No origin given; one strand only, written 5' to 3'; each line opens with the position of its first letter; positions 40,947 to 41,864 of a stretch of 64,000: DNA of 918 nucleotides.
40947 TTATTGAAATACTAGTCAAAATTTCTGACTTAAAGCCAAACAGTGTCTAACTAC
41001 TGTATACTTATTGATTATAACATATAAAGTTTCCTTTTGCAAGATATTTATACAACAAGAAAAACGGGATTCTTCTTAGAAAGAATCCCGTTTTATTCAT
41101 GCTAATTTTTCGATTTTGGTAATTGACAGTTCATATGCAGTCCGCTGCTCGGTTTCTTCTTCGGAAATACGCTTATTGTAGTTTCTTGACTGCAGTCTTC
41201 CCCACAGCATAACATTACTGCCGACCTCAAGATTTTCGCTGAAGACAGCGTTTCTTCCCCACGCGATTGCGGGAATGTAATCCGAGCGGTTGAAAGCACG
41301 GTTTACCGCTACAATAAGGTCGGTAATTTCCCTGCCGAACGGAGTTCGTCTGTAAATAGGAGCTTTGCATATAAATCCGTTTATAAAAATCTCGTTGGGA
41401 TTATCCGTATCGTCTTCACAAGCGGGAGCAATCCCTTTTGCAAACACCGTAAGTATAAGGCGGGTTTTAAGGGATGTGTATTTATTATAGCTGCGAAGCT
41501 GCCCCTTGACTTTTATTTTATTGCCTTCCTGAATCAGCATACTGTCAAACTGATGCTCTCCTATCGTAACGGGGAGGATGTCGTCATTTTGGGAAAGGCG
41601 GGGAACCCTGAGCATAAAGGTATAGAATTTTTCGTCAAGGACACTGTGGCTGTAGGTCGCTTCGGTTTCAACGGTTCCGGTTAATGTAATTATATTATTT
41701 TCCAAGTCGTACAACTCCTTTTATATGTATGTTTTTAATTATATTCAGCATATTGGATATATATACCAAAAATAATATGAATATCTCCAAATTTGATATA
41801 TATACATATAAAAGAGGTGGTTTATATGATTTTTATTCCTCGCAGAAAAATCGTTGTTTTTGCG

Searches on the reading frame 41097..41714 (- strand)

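Call 7: search_protein_families(library=pfam, proteins=[window:41097-41714:-])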
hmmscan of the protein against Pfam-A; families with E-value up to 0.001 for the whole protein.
window:41097-41714:- (205 aa): 2 families
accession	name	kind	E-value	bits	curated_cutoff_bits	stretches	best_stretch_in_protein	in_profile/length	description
PF00436.31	SSB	-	2.7e-17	63.2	26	1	107-202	2-102/104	Single-strand binding protein family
PF01336.31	tRNA_anti-codon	-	0.0003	21.1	27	0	144-204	26-75/75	OB-fold nucleic acid binding domain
